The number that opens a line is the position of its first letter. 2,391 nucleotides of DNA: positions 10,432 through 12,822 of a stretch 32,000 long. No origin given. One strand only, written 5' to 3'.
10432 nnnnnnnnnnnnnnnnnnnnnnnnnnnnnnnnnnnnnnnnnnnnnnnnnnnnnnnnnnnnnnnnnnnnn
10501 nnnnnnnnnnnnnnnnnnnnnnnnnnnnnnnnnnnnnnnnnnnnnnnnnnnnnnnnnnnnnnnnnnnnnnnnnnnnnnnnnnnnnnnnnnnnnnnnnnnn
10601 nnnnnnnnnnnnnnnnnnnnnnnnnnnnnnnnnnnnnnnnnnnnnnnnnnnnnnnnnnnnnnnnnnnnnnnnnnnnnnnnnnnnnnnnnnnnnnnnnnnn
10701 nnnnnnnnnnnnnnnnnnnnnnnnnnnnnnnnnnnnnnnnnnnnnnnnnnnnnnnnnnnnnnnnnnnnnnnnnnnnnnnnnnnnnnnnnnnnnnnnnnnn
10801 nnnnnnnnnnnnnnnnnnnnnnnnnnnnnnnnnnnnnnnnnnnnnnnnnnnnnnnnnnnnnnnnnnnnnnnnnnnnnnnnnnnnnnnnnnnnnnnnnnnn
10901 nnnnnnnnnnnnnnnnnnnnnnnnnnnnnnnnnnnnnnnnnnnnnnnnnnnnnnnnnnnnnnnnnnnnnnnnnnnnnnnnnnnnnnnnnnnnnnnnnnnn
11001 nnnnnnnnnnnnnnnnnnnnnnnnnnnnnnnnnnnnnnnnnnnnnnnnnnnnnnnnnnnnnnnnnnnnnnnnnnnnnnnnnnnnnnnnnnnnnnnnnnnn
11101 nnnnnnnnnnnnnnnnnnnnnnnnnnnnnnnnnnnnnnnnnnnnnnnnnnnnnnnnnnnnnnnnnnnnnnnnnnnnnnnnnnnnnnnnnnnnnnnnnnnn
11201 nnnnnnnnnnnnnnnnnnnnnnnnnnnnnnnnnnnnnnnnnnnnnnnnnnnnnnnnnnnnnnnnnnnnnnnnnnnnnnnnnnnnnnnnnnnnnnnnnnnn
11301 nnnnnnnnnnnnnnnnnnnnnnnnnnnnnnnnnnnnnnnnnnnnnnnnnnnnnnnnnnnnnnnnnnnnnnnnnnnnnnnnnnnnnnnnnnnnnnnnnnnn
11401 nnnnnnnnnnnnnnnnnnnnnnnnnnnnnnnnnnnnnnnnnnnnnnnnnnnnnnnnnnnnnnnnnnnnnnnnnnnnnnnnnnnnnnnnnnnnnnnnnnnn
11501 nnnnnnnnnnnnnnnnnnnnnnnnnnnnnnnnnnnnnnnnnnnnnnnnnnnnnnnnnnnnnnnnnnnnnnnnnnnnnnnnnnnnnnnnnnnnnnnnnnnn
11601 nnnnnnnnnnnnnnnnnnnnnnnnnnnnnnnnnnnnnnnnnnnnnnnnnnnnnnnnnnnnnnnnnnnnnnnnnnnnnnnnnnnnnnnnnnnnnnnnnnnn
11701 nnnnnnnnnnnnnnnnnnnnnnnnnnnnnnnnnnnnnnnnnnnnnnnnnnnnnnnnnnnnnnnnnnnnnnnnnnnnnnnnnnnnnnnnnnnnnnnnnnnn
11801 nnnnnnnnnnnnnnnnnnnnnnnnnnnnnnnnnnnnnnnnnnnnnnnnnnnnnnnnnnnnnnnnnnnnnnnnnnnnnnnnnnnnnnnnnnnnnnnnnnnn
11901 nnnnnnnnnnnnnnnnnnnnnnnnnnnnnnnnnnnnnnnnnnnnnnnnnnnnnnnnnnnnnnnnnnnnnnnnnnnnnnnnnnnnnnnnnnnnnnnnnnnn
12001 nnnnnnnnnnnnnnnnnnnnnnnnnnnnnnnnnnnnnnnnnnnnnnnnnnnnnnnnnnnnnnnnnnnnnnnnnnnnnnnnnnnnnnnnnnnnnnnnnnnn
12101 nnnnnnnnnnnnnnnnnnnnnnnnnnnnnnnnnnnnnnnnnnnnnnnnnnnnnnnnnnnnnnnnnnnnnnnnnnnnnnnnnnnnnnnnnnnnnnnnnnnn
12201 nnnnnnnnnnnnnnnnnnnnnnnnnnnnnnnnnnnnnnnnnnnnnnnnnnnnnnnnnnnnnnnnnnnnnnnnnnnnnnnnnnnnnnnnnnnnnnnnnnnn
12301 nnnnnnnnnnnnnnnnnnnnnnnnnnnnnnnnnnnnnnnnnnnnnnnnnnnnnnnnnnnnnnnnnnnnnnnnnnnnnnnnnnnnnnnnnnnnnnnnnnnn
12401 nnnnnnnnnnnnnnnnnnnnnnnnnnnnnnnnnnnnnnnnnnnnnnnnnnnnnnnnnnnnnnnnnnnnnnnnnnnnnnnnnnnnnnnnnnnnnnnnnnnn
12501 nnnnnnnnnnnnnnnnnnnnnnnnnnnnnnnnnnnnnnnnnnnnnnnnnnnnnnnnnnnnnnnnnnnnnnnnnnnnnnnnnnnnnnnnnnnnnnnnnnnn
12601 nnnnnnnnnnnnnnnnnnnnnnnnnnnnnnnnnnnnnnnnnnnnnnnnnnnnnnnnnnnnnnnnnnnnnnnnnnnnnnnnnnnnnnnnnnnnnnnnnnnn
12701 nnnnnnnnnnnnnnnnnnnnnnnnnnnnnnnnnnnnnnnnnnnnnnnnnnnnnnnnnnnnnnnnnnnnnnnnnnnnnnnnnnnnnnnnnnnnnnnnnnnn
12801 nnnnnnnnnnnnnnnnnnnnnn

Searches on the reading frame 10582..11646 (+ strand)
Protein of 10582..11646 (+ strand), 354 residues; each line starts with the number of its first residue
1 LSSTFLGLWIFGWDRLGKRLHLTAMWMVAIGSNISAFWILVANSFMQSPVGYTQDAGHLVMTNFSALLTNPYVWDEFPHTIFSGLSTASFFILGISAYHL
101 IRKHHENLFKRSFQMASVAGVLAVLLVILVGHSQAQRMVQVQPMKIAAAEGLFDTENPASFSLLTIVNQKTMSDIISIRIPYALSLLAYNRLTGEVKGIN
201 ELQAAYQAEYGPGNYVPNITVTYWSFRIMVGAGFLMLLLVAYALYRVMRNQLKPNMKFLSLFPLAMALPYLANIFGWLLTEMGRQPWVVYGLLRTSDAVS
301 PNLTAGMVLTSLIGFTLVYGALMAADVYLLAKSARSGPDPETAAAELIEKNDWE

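Call 114: search_protein_families(library=pfam, proteins=[window:10582-11646:+], max_evalue=0.00001)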
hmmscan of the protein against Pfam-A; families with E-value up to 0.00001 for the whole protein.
window:10582-11646:+ (354 aa): 1 family
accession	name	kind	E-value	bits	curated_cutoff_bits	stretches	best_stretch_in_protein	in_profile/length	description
PF01654.22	Cyt_bd_oxida_I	-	9.7e-117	390.5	26.2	1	2-338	101-418/418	Cytochrome bd terminal oxidase subunit I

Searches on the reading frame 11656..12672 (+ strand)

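Call 114: search_protein_families(library=pfam, proteins=[window:11656-12672:+], max_evalue=0.00001)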
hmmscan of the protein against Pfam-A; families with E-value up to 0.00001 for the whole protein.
window:11656-12672:+ (338 aa): 1 family
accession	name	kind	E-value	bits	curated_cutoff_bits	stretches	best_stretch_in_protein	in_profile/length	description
PF02322.20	Cyt_bd_oxida_II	-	1.2e-104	350.4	35.6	1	3-325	1-302/302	Cytochrome bd terminal oxidase subunit II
